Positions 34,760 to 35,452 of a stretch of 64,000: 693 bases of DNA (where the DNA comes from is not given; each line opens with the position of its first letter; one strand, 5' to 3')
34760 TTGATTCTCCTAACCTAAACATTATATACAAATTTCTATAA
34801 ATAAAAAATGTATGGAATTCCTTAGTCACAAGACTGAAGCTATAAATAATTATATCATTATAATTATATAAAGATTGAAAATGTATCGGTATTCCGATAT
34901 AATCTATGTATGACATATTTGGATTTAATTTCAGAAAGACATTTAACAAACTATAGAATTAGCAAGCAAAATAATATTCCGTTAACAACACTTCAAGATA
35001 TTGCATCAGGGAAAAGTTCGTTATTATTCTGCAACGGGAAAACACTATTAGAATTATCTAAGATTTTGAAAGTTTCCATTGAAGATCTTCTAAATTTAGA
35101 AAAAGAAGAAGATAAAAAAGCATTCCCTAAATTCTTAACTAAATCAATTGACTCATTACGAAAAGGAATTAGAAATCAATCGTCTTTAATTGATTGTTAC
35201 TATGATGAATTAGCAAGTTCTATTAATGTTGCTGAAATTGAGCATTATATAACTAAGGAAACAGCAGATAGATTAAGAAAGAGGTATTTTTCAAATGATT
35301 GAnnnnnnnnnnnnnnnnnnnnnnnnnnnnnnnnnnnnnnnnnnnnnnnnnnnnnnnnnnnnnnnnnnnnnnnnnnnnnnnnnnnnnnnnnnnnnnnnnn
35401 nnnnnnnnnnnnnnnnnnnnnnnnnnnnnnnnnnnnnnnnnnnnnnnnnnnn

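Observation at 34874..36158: Compact two-gene HipA-family kinase module: extended HTH partner plus a 287-aa HipA_C-only kinase on a leaderless transcript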

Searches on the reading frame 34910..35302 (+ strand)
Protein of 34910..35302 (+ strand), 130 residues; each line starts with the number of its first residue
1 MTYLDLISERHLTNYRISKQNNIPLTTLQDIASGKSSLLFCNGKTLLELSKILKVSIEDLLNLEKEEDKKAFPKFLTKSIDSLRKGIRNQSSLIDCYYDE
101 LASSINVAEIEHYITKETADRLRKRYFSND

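Call 3: search_protein_families(library=pfam, proteins=[window:34910-35302:+], max_evalue=1)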
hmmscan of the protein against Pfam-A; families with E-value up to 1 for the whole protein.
window:34910-35302:+ (130 aa): 3 families
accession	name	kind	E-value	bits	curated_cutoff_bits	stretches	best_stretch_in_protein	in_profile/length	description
PF13443.12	HTH_26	-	0.00045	20.8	22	1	6-66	5-63/63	Cro/C1-type HTH DNA-binding domain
PF12844.13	HTH_19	-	0.015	15.7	30.2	1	42-75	11-41/64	Helix-turn-helix domain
PF20317.4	HTH_60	-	0.054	14.3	24.1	1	6-57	13-67/140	Helix-turn-helix domain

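Call 4: search_protein_families(library=ncbifam, proteins=[window:34910-35302:+], max_evalue=1)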
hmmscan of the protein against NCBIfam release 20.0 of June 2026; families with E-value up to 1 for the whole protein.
window:34910-35302:+ (130 aa): 1 family
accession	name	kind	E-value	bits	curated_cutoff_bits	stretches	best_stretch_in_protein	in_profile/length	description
NF010465.0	PRK13890.1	equivalog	0.0065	16.6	96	1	4-76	11-79/121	conjugal transfer protein TrbA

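Call 5: search_protein_families(library=padloc, proteins=[window:34910-35302:+], max_evalue=1)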
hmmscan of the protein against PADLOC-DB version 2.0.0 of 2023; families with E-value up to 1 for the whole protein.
window:34910-35302:+ (130 aa): 1 family
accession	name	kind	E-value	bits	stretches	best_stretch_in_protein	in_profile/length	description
PDLC04775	PDC-M69A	-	0.0049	15.4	1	6-85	15-92/113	-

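Call 14: find_homologous_proteins(query=window:34910-35302:+)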
Query window:34910-35302:+ (130 aa): 58 proteins with E <= 0.001 among 86 candidates.
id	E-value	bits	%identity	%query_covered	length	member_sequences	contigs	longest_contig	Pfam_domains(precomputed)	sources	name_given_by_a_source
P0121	2.4e-76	271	100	100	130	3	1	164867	-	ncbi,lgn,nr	ncbi:MAG: hypothetical protein MJZ37_01585 [Bacilli bacterium]|nr:hypothetical protein [Bacilli bact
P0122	7.7e-53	195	73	100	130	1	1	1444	-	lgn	-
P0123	2.2e-52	194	74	100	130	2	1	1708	-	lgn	-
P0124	9.5e-50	185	70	100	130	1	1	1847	PF13443.13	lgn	-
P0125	1.1e-48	182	72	100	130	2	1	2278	-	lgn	-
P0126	1.6e-48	181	70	100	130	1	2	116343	PF13443.13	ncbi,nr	ncbi:MAG: helix-turn-helix domain-containing protein [Bacilli bacterium]|nr:helix-turn-helix domain-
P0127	1.9e-47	178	70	96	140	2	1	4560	-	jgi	-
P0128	2.2e-47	178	69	99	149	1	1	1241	-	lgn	-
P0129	1.8e-45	172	68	98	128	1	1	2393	PF13443.13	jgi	-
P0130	7.1e-45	170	64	99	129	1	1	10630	PF13443.13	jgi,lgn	-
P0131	2.8e-44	168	67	98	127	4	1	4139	PF13443.13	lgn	-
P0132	4.9e-42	161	63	98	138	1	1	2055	PF13443.13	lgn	-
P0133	2.0e-41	159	63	98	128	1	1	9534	PF13443.13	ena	-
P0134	2.2e-40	155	60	98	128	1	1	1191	PF13443.13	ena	-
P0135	2.3e-40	155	62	98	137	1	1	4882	PF13443.13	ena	-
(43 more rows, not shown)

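Call 34: search_solved_structures(query=A2, max_evalue=10)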
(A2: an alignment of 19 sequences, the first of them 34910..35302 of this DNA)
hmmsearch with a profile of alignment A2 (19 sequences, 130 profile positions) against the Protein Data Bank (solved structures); distinct sequences matched with E-value up to 10: 16.
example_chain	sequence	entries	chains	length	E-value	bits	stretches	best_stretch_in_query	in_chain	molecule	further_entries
5byo_A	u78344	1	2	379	7.4e-05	26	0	15-65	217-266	dTor_12x31L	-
4yxz_A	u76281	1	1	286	0.00026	24.2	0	15-65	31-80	dTor_9x31L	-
5y69_A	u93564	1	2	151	0.018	18.3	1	5-87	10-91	chain A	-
9lx2_A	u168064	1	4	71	0.031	17.5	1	10-52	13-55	anti-CRISPR-associated protein Aca11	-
5y6a_A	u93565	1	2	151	0.034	17.4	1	5-87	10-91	chain A and B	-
6o8w_t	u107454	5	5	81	0.15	15.3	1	70-122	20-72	30S ribosomal protein S20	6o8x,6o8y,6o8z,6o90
6w6p_t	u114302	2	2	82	0.16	15.3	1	70-122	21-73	30S ribosomal protein S20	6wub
7nhk_u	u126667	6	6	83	0.16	15.2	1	70-122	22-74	30S ribosomal protein S20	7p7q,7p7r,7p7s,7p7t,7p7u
4yxy_A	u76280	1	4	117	0.22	14.8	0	42-65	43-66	dTor_9x31L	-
5tn0_A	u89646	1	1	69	0.41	13.9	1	8-67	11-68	HTH-type transcriptional regulator SinR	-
3omt_A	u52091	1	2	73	0.58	13.4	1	5-63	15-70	uncharacterized protein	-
3qq6_A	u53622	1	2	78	0.61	13.4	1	8-66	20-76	HTH-type transcriptional regulator sinR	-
1b0n_A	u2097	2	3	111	0.61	13.4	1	8-68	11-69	PROTEIN (SINR PROTEIN) | HTH-TYPE TRANSCRIPTIONAL REGULATOR SINR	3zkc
3kxa_A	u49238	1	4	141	0.66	13.2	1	2-56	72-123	Putative uncharacterized protein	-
8ezt_A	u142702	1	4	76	0.99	12.7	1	11-57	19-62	HipB(Lp)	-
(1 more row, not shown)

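Call 47: predict_structure(alignment_id=A3)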
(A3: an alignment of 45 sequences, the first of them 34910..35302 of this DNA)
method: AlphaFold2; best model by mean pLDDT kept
length: 130 residues; sequences in the alignment: 45
mean_pLDDT: 90.5   pTM: 0.80
mean pLDDT of the five models: 90.5, 89.3, 88.6, 88.6, 85.0
residues with pLDDT >= 90: 94; 70-90: 33; 50-70: 2; < 50: 1
segments of 3 or more residues with pLDDT < 50: none
pLDDT, mean of each block of 10 residues (from residue 1): 93 93 90 85 90 93 83 92 94 94 96 93 81
secondary structure, 60 per line:
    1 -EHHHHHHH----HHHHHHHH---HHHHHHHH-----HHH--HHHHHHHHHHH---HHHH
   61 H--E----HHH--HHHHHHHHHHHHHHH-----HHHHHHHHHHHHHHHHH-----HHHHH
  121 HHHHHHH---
elements in order: H3-9 H14-21 H25-32 H43-53 H57-61 H74-88 H94-110 H116-127

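Call 52: fold_search(model_id=the predicted structure, library=pdb)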
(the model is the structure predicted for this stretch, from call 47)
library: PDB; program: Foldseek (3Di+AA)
matches with E <= 10: 145; with E <= 0.001: 0
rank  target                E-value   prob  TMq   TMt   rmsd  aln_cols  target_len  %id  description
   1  6rnx_B                3.5e-02  1.00  0.39  0.40  10.6        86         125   27  Crystal structure of the essential repressor DdrO from radiation-resistant Deinococcus bacteria (Deinococcus deserti) (released 2019-10-09)
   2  6jq1_B                4.5e-02  0.99  0.37  0.37  14.2       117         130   21  Crystal Structure of DdrO from Deinococcus geothermalis (released 2019-08-28)
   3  6jq1_A                8.1e-02  0.96  0.39  0.39  14.6       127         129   21  Crystal Structure of DdrO from Deinococcus geothermalis (released 2019-08-28)
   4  6rnx_A                9.0e-02  0.94  0.38  0.40  15.3       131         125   21  Crystal structure of the essential repressor DdrO from radiation-resistant Deinococcus bacteria (Deinococcus deserti) (released 2019-10-09)
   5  6rmq_A                1.5e-01  0.99  0.38  0.40  11.2        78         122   27  Crystal structure of a selenomethionine-substituted A70M I84M mutant of the essential repressor DdrO from radiation re (released 2019-10-09)
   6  3omt_A                2.9e-01  1.00  0.36  0.65   1.7        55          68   18  Putative antitoxin component, CHU_2935 protein, from Xre family from Prevotella buccae. (released 2010-09-08)
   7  8qe9_2A               2.9e-01  1.00  0.39  0.24   2.1        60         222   25  Complex between the 80a-Sak SSAP and the SaPI2 Stl master regulator (released 2025-03-05)
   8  3op9                  3.4e-01  0.85  0.38  0.45  14.2       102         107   18  Crystal structure of transcriptional regulator from Listeria innocua (released 2010-09-15)
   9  5y6a_A                3.6e-01  0.66  0.34  0.31   9.6       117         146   24  Crystal structure of the anti-CRISPR protein, AcrIIA1 (released 2017-11-29)
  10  2aw6_B                3.8e-01  0.54  0.36  0.18  14.6       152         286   12  Structure of a bacterial peptide pheromone/receptor complex and its mechanism of gene regulation (released 2005-12-06)
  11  6b9s_G                4.2e-01  0.92  0.34  0.11   5.8        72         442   25  MPnS crystallized in the absence of substrate (released 2017-12-20)
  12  8qe9_2G               4.7e-01  0.99  0.41  0.25   2.5        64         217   23  Complex between the 80a-Sak SSAP and the SaPI2 Stl master regulator (released 2025-03-05)
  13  6b9t_B                4.9e-01  0.90  0.34  0.11   5.6        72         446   25  Crystal structure of MPnS with substrate 2-hydroxyethylphosphonate (2-HEP) and Fe(II) bound (released 2017-12-20)
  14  6b9t_E                5.2e-01  0.90  0.34  0.11   5.7        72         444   25  Crystal structure of MPnS with substrate 2-hydroxyethylphosphonate (2-HEP) and Fe(II) bound (released 2017-12-20)
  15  6b9s_C                5.5e-01  0.89  0.34  0.11   5.7        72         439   25  MPnS crystallized in the absence of substrate (released 2017-12-20)
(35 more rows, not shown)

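Call 62: search_protein_families(library=phrogs, proteins=[window:34910-35302:+], max_evalue=0.1)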
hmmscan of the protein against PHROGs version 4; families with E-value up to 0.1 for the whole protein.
window:34910-35302:+ (130 aa): 5 families
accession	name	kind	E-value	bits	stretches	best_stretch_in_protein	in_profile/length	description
phrog_4583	-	transcription regulation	1e-05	26.4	1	7-71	19-80/81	transcriptional repressor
phrog_8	-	transcription regulation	0.0024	18.4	1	6-103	84-150/346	transcriptional regulator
phrog_4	-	transcription regulation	0.0054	16.8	1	10-85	146-205/400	transcriptional repressor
phrog_24145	-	unknown function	0.0099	16.8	1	94-129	93-128/143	-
phrog_31615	-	unknown function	0.053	14.9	1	66-116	64-109/115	-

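Call 70: search_protein_representatives(alignment_id=A3)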
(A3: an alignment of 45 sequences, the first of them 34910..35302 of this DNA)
Query: 45 sequences, 130 profile positions. Proteins with E-value up to 0.001 (for the whole library): 1653; up to 1e-10: 405; up to 1e-30: 11. The best 150 are listed.
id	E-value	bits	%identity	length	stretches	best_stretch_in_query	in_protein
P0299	2.0e-56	205.7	-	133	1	1-128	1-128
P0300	2.3e-39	150.6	-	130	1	42-129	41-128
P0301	3.3e-37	143.6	-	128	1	1-128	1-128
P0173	3.5e-37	143.5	-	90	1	39-127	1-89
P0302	1.8e-35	138.0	-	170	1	1-129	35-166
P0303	1.1e-34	135.4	-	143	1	1-128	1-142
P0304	1.4e-33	131.9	-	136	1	1-127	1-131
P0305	2.2e-33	131.3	-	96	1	1-95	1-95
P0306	6.0e-33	129.8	-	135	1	1-128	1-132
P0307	3.0e-32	127.6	-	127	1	1-126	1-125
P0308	1.0e-31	125.8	-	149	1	1-84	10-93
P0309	1.6e-29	118.7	-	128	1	1-127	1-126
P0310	1.4e-28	115.7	-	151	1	1-128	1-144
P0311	2.4e-28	115.0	-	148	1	1-129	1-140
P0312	3.5e-28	114.4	-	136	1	1-128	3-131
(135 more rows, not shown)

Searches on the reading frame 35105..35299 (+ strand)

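Call 61: search_protein_families(library=pfam, proteins=[window:35105-35299:+], max_evalue=5)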
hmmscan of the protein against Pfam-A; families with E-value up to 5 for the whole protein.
seq(65 aa): 2 families
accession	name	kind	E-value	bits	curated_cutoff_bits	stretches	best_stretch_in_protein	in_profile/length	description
PF02742.21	Fe_dep_repr_C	-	0.086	13.3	27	1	41-60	36-55/70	Iron dependent repressor, metal binding and dimerisation domain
PF09725.14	Fra10Ac1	-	0.13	12.9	27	1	9-58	11-59/118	Folate-sensitive fragile site protein Fra10Ac1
